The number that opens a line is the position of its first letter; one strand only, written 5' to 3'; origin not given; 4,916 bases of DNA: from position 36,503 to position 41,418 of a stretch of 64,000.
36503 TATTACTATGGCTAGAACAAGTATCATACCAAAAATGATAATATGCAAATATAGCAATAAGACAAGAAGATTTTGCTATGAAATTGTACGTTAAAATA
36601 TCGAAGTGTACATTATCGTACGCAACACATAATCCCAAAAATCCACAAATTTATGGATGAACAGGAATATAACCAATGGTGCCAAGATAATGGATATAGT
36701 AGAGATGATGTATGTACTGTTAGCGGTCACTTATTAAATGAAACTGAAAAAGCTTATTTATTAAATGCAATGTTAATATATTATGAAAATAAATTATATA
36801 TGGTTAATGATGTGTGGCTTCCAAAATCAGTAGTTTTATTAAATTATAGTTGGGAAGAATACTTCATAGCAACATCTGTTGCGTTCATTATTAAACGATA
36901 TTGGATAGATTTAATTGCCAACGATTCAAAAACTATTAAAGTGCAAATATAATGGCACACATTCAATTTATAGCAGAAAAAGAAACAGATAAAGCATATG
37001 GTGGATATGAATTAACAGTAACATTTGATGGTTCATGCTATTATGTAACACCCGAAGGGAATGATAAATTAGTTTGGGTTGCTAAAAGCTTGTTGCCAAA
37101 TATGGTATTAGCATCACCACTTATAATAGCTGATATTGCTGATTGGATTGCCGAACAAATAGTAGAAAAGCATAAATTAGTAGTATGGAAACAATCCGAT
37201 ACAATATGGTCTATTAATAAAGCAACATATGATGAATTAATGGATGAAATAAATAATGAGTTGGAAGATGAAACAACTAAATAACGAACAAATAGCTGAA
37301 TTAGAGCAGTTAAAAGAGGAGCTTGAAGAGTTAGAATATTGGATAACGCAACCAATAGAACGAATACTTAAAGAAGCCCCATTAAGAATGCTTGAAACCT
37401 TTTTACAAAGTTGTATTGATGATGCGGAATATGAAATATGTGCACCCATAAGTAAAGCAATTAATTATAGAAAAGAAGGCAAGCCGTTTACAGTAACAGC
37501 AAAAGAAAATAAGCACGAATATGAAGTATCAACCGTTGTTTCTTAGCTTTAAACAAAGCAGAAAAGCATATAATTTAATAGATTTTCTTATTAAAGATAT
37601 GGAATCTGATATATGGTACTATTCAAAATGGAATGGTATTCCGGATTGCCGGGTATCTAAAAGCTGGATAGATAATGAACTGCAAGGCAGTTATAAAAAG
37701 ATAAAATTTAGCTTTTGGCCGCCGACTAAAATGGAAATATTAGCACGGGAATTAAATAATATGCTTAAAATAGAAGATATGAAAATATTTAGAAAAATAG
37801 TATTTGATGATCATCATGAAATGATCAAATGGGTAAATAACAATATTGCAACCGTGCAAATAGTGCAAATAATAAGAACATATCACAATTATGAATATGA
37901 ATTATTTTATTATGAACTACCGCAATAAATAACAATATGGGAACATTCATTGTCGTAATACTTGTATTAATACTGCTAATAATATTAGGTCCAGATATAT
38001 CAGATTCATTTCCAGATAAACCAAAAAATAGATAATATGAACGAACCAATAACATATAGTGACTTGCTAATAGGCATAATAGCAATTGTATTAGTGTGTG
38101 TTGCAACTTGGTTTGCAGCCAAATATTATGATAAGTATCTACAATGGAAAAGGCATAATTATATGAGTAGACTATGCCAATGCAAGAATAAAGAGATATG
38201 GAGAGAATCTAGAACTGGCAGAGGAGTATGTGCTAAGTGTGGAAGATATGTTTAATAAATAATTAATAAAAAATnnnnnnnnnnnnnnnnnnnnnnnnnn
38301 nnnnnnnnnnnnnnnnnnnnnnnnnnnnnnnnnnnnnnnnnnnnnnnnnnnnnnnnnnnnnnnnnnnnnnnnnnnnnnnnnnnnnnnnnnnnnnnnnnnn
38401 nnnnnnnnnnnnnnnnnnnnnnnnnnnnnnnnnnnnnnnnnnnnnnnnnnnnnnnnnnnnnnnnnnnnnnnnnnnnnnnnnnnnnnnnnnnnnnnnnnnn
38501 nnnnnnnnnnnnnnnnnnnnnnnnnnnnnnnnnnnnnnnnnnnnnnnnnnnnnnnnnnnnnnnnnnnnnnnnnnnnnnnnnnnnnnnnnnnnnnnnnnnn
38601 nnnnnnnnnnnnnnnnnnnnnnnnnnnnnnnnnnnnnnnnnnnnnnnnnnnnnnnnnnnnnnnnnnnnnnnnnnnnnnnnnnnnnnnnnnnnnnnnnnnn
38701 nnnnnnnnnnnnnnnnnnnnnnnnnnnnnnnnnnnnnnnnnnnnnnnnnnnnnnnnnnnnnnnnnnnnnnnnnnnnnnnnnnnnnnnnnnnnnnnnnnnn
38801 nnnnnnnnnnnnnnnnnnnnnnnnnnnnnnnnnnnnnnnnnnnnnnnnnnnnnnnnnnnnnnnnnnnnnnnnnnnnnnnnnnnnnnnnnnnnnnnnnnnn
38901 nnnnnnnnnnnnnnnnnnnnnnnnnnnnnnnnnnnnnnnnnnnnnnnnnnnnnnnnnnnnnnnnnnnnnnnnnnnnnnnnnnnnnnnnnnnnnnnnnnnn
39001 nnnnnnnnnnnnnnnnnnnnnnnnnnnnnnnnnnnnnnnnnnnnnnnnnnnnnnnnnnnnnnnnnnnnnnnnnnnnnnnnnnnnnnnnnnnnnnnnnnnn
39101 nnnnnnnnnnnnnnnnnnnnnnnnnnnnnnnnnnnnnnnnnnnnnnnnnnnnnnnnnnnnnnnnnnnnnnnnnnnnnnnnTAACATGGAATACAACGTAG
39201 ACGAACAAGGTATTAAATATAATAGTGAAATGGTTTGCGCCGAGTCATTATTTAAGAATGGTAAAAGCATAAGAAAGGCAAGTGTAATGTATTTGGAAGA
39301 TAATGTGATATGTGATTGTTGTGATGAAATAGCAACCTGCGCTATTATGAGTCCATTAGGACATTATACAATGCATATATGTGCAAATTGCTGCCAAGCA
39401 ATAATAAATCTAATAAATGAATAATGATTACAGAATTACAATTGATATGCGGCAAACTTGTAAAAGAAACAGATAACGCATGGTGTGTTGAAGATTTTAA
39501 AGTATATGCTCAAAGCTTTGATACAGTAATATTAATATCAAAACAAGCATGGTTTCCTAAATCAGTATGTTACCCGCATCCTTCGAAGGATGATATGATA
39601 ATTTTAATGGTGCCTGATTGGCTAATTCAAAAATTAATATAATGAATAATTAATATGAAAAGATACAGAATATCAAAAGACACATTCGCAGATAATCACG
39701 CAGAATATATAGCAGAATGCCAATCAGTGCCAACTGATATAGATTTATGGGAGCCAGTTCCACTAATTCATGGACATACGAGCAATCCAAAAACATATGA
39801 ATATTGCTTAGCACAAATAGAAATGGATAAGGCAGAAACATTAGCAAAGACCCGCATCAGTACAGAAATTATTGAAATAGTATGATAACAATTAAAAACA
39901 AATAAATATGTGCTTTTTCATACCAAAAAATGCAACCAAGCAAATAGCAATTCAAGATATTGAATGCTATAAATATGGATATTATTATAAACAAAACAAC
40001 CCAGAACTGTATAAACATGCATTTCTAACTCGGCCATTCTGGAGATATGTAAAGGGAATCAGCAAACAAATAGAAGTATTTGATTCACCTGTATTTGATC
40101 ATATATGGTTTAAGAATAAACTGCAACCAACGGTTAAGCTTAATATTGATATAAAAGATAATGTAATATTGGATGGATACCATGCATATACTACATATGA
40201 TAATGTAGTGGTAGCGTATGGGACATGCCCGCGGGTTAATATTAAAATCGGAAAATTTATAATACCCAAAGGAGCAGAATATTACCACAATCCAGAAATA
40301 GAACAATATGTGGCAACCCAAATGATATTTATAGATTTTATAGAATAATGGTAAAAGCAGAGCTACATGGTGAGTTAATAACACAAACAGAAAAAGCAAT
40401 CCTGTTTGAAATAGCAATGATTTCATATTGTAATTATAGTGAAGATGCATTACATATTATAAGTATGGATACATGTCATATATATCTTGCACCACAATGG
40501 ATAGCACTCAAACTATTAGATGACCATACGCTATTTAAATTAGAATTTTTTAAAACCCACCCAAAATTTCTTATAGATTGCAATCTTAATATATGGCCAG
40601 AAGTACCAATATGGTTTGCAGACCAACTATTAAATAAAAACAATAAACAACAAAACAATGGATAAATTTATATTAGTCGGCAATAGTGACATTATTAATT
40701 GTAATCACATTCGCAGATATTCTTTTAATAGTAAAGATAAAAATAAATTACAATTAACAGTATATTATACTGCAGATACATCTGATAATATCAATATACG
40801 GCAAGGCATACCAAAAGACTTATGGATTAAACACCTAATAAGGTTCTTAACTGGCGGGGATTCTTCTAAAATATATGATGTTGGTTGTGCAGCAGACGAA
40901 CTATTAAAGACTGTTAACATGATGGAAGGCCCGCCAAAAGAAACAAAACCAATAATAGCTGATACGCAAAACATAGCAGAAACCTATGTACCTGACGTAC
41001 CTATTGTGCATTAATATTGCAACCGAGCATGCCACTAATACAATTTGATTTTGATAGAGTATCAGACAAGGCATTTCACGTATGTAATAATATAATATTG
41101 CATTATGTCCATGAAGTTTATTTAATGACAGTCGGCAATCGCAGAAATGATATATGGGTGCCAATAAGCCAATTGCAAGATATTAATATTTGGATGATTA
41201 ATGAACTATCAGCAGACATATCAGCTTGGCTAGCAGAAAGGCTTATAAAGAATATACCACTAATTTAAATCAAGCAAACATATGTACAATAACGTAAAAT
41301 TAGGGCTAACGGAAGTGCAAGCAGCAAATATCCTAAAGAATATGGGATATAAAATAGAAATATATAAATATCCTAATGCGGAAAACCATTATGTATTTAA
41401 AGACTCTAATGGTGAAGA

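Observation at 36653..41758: Expanded family of small (70-110 aa) proteins with a TEKA(I/Y)L … W(I/F/L)PKS motif (at least 7 paralogues)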

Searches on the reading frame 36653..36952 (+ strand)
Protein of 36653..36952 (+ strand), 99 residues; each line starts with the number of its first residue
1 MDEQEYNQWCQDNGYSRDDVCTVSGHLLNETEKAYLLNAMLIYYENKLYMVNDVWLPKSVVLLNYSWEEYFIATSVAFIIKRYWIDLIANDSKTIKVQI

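Call 3: search_protein_families(library=pfam, proteins=[window:36653-36952:+], max_evalue=10)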
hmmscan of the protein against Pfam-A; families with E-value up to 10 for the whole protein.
window:36653-36952:+ (99 aa): 0 families

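Call 4: search_protein_families(library=phrogs, proteins=[window:36653-36952:+], max_evalue=10)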
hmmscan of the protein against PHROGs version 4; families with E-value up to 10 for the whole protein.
window:36653-36952:+ (99 aa): 4 families
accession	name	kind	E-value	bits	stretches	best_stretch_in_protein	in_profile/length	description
phrog_8389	-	unknown function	0.023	15.9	1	16-61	43-79/104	-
phrog_24873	-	unknown function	0.22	12.7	1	5-48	13-55/122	-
phrog_37903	-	unknown function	0.24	12.7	1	24-47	11-34/58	-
phrog_2541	-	unknown function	0.25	12.6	1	58-71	35-48/73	-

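Call 23: search_protein_families(library=ncbifam, proteins=[window:36653-36952:+], max_evalue=10)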
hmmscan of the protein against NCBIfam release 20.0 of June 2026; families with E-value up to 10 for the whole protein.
window:36653-36952:+ (99 aa): 1 family
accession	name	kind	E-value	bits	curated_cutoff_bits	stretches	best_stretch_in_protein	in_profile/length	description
TIGR04111.1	BcepMu_gp16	hypoth_equivalog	0.14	12.1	34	1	6-23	16-33/55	phage-associated protein, BcepMu gp16 family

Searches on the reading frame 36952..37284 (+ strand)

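Call 3: search_protein_families(library=pfam, proteins=[window:36952-37284:+], max_evalue=10)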
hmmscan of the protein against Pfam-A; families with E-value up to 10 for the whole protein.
window:36952-37284:+ (110 aa): 2 families
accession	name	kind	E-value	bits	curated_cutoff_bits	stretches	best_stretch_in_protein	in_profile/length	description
PF11259.13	DUF3060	-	0.11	12.7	23.1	1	20-45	5-30/58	Protein of unknown function (DUF3060)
PF20517.3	TMEM127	-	0.26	11.8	25.3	1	9-47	74-112/113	Transmembrane protein 127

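Call 4: search_protein_families(library=phrogs, proteins=[window:36952-37284:+], max_evalue=10)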
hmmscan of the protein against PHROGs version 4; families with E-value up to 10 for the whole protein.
window:36952-37284:+ (110 aa): 2 families
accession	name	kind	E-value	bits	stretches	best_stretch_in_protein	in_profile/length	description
phrog_21760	-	unknown function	0.039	14.7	1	60-108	45-94/217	-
phrog_1832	-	other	0.04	15.1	1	51-85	28-62/72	released from the phage upon host infection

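Call 23: search_protein_families(library=ncbifam, proteins=[window:36952-37284:+], max_evalue=10)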
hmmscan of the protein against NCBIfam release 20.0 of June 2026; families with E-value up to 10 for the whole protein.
window:36952-37284:+ (110 aa): 1 family
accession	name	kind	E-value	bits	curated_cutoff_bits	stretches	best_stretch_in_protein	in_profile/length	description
NF004196.0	PRK05650.1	equivalog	0.051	12.6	297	1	49-103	204-259/272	SDR family oxidoreductase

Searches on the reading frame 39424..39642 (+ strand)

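Call 3: search_protein_families(library=pfam, proteins=[window:39424-39642:+], max_evalue=10)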
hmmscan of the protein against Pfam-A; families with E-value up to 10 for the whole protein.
window:39424-39642:+ (72 aa): 0 families

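Call 4: search_protein_families(library=phrogs, proteins=[window:39424-39642:+], max_evalue=10)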
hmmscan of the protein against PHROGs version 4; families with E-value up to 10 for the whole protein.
window:39424-39642:+ (72 aa): 2 families
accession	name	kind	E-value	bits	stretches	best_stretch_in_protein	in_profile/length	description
phrog_8580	-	unknown function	0.025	15.6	1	42-70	44-69/76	-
phrog_8389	-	unknown function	0.027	15.6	1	10-69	52-99/104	-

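Call 23: search_protein_families(library=ncbifam, proteins=[window:39424-39642:+], max_evalue=10)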
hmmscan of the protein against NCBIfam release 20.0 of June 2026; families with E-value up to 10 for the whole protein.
window:39424-39642:+ (72 aa): 1 family
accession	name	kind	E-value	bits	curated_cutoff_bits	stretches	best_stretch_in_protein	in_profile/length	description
NF008934.0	PRK12291.1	equivalog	0.047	13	427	1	18-49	345-378/419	apolipoprotein N-acyltransferase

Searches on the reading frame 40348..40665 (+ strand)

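Call 3: search_protein_families(library=pfam, proteins=[window:40348-40665:+], max_evalue=10)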
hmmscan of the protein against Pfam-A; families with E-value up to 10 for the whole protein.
window:40348-40665:+ (105 aa): 0 families

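Call 4: search_protein_families(library=phrogs, proteins=[window:40348-40665:+], max_evalue=10)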
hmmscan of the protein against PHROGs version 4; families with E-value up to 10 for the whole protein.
window:40348-40665:+ (105 aa): 2 families
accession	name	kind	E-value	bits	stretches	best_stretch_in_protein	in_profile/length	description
phrog_31274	-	unknown function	0.11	14.4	1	4-48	44-88/92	-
phrog_24622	-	unknown function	0.48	11.2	1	23-40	5-22/42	-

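Call 23: search_protein_families(library=ncbifam, proteins=[window:40348-40665:+], max_evalue=10)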
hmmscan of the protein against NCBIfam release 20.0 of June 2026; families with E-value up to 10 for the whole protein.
window:40348-40665:+ (105 aa): 1 family
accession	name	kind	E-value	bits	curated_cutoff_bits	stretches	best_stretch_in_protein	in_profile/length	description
TIGR02954.1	Sig70_famx3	hypoth_equivalog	0.089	12.5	188.5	1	9-48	20-57/170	RNA polymerase sigma-70 factor, TIGR02954 family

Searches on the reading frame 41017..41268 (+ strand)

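Call 3: search_protein_families(library=pfam, proteins=[window:41017-41268:+], max_evalue=10)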
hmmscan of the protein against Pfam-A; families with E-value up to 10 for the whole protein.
window:41017-41268:+ (83 aa): 1 family
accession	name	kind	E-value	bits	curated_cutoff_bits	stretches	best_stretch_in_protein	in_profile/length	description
PF09493.15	DUF2389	-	0.15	13.1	25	1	20-60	15-57/61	Tryptophan-rich protein (DUF2389)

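Call 4: search_protein_families(library=phrogs, proteins=[window:41017-41268:+], max_evalue=10)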
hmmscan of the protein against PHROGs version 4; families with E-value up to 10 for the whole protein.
window:41017-41268:+ (83 aa): 5 families
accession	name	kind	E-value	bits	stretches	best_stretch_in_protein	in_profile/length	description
phrog_15111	-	unknown function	0.1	13.7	1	33-70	76-113/147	-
phrog_8389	-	unknown function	0.15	13.2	1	25-74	52-99/104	-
phrog_17453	-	unknown function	0.16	12.8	1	12-40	36-64/129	-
phrog_20731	-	unknown function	0.23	12.8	1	53-79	9-35/80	-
phrog_33513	-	unknown function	0.24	10.2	1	21-59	209-248/1042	-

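Call 23: search_protein_families(library=ncbifam, proteins=[window:41017-41268:+], max_evalue=10)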
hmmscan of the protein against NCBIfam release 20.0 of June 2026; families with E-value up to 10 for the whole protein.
window:41017-41268:+ (83 aa): 0 families
